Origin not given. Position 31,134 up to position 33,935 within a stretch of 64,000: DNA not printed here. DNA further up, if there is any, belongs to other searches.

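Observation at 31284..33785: DinG/XPD-family Fe-S helicase with an N-terminal RadC-like JAB/MPN domain instead of the usual Firmicutes DnaQ-type exonuclease domain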

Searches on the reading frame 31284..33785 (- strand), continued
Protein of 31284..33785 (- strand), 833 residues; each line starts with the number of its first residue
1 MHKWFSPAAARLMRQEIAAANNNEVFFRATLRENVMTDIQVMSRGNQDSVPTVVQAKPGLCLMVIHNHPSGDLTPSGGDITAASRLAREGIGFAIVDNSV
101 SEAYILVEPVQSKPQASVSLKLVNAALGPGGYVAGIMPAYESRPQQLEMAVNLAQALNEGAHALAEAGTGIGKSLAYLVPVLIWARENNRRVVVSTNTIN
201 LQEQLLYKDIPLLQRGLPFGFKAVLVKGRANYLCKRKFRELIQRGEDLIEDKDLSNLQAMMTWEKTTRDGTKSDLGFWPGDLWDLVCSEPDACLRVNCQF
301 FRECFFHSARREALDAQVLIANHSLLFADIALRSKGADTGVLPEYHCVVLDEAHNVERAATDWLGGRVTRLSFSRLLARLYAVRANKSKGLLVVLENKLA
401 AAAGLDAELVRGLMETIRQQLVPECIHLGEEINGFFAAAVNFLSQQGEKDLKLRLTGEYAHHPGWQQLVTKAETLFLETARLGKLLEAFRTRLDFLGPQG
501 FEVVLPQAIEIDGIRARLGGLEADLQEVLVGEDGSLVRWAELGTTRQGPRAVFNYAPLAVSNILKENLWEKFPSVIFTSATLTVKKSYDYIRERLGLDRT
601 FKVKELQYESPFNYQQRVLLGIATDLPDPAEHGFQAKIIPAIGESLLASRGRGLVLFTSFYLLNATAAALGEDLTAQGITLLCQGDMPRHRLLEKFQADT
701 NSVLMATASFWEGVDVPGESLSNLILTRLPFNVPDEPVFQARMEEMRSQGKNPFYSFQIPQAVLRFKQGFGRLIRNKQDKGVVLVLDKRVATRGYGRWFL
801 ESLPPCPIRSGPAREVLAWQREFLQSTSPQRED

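Call 6: search_solved_structures(query=window:31284-33785:-, max_evalue=0.01, show_alignments=2)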
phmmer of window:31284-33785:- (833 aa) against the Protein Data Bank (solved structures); distinct sequences matched with E-value up to 0.01: 18.
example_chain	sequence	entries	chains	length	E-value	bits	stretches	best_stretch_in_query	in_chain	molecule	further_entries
6fwr_A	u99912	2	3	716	9.5e-60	205.8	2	138-364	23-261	ATP-dependent DNA helicase DinG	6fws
8zef_A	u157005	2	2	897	8e-44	153.1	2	558-807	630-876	3'-5' exonuclease DinG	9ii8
8s35_M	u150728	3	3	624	1.8e-18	69.2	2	159-267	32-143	DEAD/DEAH box helicase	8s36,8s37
9p55_A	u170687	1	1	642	1.4e-14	56.4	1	689-795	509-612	ATP-dependent DNA helicase XPD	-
4a15_A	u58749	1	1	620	2.3e-14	55.7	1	689-795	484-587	ATP-DEPENDENT DNA HELICASE TA0057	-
5h8w_A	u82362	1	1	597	1.7e-12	49.5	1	689-795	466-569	ATP-dependent DNA helicase Ta0057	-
9kqh_A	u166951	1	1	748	1.7e-12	49.5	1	551-793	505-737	DNA 5'-3' helicase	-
2vsf_A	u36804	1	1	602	2.6e-12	48.9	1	689-795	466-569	DNA REPAIR HELICASE RAD3 RELATED PROTEIN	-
9ej9_A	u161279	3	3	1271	8.1e-08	34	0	138-187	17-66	Fanconi anemia group J protein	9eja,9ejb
8rev_A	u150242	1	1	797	1.7e-06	29.6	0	705-804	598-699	ATP-dependent DNA helicase CHL1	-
8ebt_B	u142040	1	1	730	2.3e-06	29.2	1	687-803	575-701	General transcription and DNA repair factor IIH helicase subunit XPD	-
29vf_1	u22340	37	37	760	2.6e-06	29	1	687-803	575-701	TFIIH basal transcription factor complex helicase XPD subunit | General transcription and DNA repair factor IIH helicase subunit XPD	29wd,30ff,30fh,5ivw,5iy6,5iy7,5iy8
5fmf_Y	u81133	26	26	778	2.6e-06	29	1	706-809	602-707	DNA REPAIR HELICASE RAD3 | General transcription and DNA repair factor IIH helicase subunit XPD | General transcription and DNA repair factor IIH helicase subun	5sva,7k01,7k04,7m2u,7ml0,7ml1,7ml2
5oqj_0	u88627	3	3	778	2.7e-06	29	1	706-809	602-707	DNA repair helicase RAD3 | General transcription and DNA repair factor IIH helicase subunit XPD | General transcription and DNA repair factor IIH helicase subun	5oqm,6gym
8ebs_B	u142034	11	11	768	2.8e-06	29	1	687-803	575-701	General transcription and DNA repair factor IIH helicase subunit XPD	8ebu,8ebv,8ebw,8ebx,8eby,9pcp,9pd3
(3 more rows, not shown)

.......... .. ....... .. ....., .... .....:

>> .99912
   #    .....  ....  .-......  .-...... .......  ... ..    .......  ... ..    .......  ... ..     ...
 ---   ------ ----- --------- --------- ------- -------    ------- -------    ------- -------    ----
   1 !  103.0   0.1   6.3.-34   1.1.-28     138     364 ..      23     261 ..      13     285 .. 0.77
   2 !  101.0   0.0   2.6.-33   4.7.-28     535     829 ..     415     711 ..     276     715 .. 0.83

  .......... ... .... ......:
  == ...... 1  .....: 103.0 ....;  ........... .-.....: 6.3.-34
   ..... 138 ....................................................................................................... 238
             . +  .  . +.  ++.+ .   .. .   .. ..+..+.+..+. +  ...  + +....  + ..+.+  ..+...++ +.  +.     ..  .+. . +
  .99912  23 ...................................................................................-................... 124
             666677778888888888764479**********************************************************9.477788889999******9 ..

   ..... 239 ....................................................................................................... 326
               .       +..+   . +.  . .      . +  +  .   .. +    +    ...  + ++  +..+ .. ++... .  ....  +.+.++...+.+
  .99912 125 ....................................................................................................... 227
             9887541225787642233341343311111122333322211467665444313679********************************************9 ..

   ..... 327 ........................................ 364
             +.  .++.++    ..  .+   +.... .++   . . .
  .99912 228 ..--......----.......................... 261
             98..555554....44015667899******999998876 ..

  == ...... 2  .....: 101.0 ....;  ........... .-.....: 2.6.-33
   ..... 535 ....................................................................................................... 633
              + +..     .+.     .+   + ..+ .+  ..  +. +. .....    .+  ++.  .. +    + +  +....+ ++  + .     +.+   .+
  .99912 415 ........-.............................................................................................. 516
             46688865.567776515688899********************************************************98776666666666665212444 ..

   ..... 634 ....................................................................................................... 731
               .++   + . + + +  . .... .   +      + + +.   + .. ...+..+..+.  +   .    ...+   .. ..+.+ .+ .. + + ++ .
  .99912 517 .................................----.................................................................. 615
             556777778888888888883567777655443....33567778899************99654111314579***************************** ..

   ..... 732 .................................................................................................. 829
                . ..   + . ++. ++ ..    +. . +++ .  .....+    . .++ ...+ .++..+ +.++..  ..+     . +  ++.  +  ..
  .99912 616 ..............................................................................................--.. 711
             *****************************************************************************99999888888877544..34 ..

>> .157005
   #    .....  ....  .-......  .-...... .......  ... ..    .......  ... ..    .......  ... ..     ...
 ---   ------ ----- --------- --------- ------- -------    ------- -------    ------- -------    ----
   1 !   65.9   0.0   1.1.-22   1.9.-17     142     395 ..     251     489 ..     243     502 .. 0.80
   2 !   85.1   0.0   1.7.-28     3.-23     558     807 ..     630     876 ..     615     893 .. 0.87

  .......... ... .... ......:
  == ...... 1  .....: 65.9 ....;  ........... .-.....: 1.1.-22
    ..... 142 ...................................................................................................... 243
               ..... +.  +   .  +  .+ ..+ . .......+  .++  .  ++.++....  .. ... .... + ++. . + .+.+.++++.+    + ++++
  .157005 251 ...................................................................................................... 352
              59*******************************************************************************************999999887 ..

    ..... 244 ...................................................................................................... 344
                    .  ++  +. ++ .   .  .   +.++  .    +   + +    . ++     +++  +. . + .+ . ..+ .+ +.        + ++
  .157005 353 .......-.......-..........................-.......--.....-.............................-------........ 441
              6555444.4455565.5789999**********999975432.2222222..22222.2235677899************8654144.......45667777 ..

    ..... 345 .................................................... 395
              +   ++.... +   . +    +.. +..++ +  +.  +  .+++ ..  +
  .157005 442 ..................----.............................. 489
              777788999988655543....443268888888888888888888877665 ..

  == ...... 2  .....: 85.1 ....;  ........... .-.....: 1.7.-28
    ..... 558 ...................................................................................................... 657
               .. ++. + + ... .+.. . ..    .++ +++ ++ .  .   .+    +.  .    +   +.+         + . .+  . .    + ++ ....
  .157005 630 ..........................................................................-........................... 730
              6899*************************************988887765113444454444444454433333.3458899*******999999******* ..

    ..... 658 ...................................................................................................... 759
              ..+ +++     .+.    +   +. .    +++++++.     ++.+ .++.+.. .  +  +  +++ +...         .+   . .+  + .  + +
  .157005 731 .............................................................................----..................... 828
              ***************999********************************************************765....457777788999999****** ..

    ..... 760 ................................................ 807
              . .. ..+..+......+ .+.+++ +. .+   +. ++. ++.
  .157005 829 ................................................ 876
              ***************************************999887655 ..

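Call 23: find_encoding_contigs(protein=window:31284-33785:-, flank=8000, max_places=3)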
Protein window:31284-33785:- (833 aa): 23 contigs read that carry it; 3 places shown.
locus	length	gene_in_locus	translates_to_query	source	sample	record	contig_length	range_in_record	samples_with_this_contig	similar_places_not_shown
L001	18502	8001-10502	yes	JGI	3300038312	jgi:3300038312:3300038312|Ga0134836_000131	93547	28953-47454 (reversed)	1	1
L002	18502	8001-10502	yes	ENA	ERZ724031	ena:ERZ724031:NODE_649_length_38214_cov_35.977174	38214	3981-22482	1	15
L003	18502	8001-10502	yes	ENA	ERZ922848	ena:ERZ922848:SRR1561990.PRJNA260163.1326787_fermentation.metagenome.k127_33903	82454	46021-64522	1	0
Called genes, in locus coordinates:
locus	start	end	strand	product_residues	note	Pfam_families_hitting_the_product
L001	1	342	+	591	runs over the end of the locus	PF08448:PAS_4 (faint), PF23846:Cache_WalK, PF00672:HAMP, PF00512:HisKA, PF02518:HATPase_c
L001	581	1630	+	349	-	PF07435:YycH_N (faint)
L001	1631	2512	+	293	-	PF09648:YycI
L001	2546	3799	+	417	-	PF00275:EPSP_synthase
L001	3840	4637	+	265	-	PF00753:Lactamase_B, PF23023:Anti-Pycsar_Apyc1 (weak), PF12706:Lactamase_B_2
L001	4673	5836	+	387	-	PF00089:Trypsin, PF10459:Peptidase_S46 (faint), PF13365:Trypsin_2, PF00595:PDZ, PF13180:PDZ_2, PF17820:PDZ_6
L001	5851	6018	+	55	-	PF14116:YyzF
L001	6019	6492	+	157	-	PF02590:SPOUT_MTase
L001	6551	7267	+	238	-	PF00226:DnaJ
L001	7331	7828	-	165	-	PF04972:BON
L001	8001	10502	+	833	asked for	PF04002:RadC (faint), PF00270:DEAD (weak), PF13307:Helicase_C_2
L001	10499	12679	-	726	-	PF00912:Transgly, PF00905:Transpeptidase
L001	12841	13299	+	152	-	PF01862:PvlArgDC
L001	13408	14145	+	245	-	PF01564:Spermine_synth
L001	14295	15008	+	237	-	PF00491:Arginase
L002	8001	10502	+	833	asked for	PF04002:RadC (faint), PF00270:DEAD (weak), PF13307:Helicase_C_2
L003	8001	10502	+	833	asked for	PF04002:RadC (faint), PF00270:DEAD (weak), PF13307:Helicase_C_2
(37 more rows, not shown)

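Call 24: find_encoding_contigs(protein=P0045, flank=8000, max_places=2)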
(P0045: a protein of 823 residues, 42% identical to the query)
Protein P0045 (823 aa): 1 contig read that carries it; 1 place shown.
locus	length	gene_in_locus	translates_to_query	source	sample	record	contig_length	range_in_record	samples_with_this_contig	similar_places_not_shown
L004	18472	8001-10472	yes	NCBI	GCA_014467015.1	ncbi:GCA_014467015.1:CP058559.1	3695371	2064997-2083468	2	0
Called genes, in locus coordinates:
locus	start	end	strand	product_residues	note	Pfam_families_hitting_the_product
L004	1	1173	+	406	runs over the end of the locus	PF00149:Metallophos, PF12850:Metallophos_2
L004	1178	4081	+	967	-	PF13476:AAA_23, PF13514:AAA_27, PF02463:SMC_N (weak)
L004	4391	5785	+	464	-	PF28494:GlyRS_ins_1 (weak), PF00587:tRNA-synt_2b, PF03129:HGTP_anticodon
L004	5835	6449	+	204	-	PF01966:HD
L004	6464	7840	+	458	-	PF00206:Lyase_1, PF10415:FumaraseC_C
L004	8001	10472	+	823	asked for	PF04002:RadC (faint), PF00270:DEAD (weak), PF04851:ResIII (faint), PF06733:DEAD_2 (weak), PF13307:Helicase_C_2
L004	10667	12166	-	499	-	PF05598:DUF772, PF01609:DDE_Tnp_1, PF13751:DDE_Tnp_1_6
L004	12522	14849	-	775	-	PF00912:Transgly, PF00905:Transpeptidase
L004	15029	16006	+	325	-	PF04055:Radical_SAM, PF13353:Fer4_12, PF06463:Mob_synth_C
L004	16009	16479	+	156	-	PF01967:MoaC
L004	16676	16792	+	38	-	-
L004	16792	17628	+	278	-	PF17284:Spermine_synt_N, PF01564:Spermine_synth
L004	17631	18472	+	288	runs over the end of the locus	PF00491:Arginase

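Call 25: find_encoding_contigs(protein=P0111, flank=8000, max_places=2)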
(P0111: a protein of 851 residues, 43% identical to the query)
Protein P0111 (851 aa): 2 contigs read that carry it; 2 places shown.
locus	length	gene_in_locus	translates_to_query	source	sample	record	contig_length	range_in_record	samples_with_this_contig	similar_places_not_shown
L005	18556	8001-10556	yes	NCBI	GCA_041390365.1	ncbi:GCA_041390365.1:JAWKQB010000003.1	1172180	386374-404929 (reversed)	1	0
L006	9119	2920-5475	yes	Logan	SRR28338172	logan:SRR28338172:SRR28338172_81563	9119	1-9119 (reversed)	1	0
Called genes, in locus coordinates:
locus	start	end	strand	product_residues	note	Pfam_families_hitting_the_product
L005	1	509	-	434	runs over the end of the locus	PF00155:Aminotran_1_2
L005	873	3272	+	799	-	PF00912:Transgly, PF00905:Transpeptidase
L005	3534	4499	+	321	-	PF01966:HD, PF13487:HD_5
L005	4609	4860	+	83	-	PF09527:ATPase_gene1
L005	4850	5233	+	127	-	PF03899:ATP-synt_I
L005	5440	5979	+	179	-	-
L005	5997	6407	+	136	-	PF01951:Archease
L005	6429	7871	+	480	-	PF01139:RtcB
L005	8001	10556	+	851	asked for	PF04002:RadC (faint), PF00270:DEAD (weak), PF04851:ResIII (faint), PF13307:Helicase_C_2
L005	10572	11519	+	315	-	PF01073:3Beta_HSD, PF01370:Epimerase, PF04321:RmlD_sub_bind, PF16363:GDP_Man_Dehyd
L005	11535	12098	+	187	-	PF13489:Methyltransf_23, PF03848:TehB, PF08241:Methyltransf_11, PF08242:Methyltransf_12 (weak), PF13649:Methyltransf_25, PF13847:Methyltransf_31 (weak)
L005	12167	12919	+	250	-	PF05742:TANGO2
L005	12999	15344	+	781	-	PF02190:LON_substr_bdg, PF00004:AAA, PF07728:AAA_5, PF22667:Lon_lid, PF05362:Lon_C, PF13541:ChlI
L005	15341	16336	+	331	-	PF00586:AIRS, PF02769:AIRS_C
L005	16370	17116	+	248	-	PF03548:LolA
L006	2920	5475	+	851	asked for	PF04002:RadC (faint), PF00270:DEAD (weak), PF04851:ResIII (faint), PF13307:Helicase_C_2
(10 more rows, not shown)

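Call 33: find_encoding_contigs(protein=P0097, flank=8000, max_places=1)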
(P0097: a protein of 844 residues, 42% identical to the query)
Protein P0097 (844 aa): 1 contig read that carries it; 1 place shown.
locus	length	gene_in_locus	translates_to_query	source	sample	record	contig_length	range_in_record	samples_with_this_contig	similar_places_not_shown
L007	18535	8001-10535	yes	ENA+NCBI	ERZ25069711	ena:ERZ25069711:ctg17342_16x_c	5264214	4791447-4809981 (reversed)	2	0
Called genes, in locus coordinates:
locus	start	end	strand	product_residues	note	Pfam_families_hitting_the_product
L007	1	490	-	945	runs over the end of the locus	PF17820:PDZ_6, PF13185:GAF_2 (weak), PF00989:PAS, PF08448:PAS_4, PF13188:PAS_8 (weak), PF13426:PAS_9, PF00512:HisKA, PF02518:HATPase_c, +2 more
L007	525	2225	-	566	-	PF13620:CarboxypepD_reg, PF13715:CarbopepD_reg_2 (weak)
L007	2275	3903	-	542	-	PF20094:GWxTD_dom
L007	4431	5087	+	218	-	-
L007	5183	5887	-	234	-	PF00215:OMPdecase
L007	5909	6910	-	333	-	PF01180:DHO_dh, PF01207:Dus (faint), PF03060:NMO (weak), PF00977:His_biosynth (weak)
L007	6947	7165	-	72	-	PF20605:Antitox_RHH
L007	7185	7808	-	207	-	PF01656:CbiA, PF09140:MipZ (weak), PF10609:ParA (weak), PF13614:AAA_31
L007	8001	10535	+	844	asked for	PF00270:DEAD (weak), PF04851:ResIII (weak), PF06733:DEAD_2 (weak), PF13307:Helicase_C_2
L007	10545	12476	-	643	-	PF02518:HATPase_c (weak), PF13589:HATPase_c_3, PF01119:DNA_mis_repair, PF08676:MutL_C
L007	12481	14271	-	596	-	PF01336:tRNA_anti-codon, PF00152:tRNA-synt_2, PF02938:GAD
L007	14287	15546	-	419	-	PF13393:tRNA-synt_His, PF00587:tRNA-synt_2b, PF13393:tRNA-synt_His, PF03129:HGTP_anticodon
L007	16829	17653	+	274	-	PF01261:AP_endonuc_2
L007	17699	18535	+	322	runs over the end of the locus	PF13489:Methyltransf_23, PF08241:Methyltransf_11, PF13649:Methyltransf_25 (weak)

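Call 34: find_encoding_contigs(protein=P0035, flank=8000, max_places=1)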
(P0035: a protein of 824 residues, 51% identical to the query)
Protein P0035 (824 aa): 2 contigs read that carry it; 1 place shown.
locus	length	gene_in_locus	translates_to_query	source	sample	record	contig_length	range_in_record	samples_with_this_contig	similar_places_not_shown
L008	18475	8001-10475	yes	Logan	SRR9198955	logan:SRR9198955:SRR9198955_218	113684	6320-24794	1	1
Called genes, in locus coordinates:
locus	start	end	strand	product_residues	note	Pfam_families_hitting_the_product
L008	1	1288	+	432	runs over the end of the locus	PF07435:YycH_N (weak)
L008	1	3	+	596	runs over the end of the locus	PF23846:Cache_WalK, PF08448:PAS_4 (faint), PF00672:HAMP, PF00512:HisKA, PF02518:HATPase_c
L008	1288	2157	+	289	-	-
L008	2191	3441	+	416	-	PF00275:EPSP_synthase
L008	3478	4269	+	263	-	PF23023:Anti-Pycsar_Apyc1 (faint), PF00753:Lactamase_B, PF12706:Lactamase_B_2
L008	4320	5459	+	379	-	PF00089:Trypsin, PF13365:Trypsin_2, PF00595:PDZ, PF13180:PDZ_2, PF17820:PDZ_6 (weak)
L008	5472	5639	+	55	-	PF14116:YyzF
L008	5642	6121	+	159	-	PF02590:SPOUT_MTase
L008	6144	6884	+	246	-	PF00226:DnaJ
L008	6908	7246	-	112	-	PF07784:DUF1622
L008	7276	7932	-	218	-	PF04972:BON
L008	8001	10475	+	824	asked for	PF04002:RadC (weak), PF00270:DEAD, PF04851:ResIII (faint), PF13307:Helicase_C_2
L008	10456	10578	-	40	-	-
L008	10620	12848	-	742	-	PF00912:Transgly, PF00905:Transpeptidase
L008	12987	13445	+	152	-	PF01862:PvlArgDC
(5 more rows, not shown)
